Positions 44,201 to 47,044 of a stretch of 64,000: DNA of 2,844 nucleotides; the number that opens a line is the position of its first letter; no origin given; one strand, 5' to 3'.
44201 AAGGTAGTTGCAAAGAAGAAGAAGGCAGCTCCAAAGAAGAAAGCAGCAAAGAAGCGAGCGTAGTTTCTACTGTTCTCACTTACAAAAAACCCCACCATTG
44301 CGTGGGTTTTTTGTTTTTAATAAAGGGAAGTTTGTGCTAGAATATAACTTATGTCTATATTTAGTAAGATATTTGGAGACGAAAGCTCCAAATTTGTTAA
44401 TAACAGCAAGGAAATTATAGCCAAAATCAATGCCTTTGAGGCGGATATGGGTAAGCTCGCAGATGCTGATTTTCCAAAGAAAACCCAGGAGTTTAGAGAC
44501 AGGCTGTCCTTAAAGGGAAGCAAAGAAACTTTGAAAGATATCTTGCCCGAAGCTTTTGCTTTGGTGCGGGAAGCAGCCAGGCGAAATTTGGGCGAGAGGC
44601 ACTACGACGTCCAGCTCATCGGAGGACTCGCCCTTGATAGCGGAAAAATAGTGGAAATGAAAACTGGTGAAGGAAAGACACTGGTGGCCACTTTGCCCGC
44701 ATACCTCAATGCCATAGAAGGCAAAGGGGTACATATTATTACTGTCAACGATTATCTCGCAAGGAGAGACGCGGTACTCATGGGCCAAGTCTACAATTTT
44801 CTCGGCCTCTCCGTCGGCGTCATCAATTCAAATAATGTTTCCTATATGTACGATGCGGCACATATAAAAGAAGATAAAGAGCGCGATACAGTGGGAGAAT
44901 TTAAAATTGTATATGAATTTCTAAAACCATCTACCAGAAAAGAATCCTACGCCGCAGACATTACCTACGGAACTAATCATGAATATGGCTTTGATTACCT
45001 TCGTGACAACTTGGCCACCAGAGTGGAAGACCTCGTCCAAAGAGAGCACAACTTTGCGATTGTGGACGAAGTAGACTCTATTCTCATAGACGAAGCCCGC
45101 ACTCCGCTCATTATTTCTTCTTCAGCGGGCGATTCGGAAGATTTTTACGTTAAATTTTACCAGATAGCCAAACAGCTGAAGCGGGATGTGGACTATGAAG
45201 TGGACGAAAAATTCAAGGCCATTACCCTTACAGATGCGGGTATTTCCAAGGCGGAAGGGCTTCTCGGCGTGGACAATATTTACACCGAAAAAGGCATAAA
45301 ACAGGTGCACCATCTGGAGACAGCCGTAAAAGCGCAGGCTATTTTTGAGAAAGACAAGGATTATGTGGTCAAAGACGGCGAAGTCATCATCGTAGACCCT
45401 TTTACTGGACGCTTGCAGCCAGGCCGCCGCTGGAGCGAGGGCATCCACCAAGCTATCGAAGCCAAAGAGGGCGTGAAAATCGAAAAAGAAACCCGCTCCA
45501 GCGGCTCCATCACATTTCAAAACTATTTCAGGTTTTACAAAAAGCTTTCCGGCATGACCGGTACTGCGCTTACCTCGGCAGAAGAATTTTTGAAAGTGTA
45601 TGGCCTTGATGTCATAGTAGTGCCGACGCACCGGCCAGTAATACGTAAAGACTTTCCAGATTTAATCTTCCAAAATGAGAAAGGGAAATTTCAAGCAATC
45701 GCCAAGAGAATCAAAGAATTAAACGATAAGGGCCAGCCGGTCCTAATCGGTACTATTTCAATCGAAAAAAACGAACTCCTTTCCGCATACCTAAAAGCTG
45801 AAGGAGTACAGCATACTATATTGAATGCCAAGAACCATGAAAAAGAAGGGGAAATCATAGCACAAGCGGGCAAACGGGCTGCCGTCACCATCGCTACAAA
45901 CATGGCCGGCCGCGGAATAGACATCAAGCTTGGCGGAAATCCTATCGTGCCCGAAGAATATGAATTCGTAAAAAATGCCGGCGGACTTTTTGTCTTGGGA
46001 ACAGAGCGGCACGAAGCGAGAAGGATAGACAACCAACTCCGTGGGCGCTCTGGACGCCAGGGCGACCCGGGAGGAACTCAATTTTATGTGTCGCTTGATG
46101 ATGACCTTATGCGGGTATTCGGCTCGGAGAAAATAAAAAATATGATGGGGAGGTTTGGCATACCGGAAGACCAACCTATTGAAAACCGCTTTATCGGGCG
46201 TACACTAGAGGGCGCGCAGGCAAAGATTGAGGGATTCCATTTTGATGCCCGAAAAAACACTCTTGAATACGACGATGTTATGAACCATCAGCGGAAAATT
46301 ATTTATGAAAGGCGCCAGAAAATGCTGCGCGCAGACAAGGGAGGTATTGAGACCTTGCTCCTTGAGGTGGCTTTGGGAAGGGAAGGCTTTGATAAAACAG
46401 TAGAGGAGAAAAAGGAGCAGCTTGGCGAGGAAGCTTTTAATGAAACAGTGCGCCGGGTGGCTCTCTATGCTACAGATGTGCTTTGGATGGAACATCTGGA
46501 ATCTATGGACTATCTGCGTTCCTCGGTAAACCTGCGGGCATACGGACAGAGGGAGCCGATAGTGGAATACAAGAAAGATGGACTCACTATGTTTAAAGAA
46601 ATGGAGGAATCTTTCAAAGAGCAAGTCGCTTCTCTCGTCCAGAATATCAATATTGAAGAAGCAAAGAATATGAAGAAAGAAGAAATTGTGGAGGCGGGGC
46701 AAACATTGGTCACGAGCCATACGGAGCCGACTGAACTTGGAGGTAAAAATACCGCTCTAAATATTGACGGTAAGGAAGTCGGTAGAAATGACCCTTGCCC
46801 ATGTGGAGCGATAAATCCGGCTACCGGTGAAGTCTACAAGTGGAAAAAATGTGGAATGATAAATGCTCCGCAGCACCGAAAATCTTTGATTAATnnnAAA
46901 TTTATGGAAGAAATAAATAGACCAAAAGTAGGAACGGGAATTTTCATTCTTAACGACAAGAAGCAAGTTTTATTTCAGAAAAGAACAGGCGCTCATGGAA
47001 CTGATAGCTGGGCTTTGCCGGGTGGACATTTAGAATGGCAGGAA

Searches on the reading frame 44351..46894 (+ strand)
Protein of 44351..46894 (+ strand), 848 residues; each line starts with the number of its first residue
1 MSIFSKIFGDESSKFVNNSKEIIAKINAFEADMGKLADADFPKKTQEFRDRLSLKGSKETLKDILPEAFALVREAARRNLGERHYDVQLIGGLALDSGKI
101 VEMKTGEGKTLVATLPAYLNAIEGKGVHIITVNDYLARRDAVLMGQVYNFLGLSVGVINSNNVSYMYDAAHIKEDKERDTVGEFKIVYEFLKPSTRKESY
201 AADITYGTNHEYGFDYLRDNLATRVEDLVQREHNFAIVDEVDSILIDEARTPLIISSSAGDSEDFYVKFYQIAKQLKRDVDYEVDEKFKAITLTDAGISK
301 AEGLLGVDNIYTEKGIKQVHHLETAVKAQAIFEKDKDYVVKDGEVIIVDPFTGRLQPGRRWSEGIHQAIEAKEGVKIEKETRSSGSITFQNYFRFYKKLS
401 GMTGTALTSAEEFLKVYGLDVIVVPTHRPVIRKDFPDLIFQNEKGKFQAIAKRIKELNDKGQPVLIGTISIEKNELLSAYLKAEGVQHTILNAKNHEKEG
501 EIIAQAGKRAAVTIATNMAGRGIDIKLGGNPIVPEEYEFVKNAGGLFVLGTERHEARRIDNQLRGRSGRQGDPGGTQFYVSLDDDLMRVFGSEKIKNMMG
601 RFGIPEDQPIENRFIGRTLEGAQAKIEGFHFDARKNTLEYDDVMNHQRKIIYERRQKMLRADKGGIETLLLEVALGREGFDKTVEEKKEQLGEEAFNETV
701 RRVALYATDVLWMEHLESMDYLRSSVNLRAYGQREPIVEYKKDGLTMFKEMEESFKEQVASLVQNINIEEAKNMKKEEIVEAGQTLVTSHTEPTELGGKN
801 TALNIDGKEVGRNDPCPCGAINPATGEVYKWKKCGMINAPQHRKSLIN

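Call 50: search_protein_families(library=pfam, proteins=[window:44351-46894:+], max_evalue=0.00001)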
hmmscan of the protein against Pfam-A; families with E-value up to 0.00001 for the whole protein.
window:44351-46894:+ (848 aa): 4 families
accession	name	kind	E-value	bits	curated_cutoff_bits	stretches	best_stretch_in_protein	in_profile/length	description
PF07517.20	SecA_DEAD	-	6.4e-119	396.9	24.6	1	5-413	2-289/290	SecA DEAD-like domain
PF21090.3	P-loop_SecA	-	2e-78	263.1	27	2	429-531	1-103/205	SecA P-loop domain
PF07516.18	SecA_SW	-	1.9e-44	152.6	26.7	2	680-765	115-198/200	SecA Wing and Scaffold domain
PF01043.26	SecA_PP_bind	-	6e-40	136.7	23.5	1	262-370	2-110/110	SecA preprotein cross-linking domain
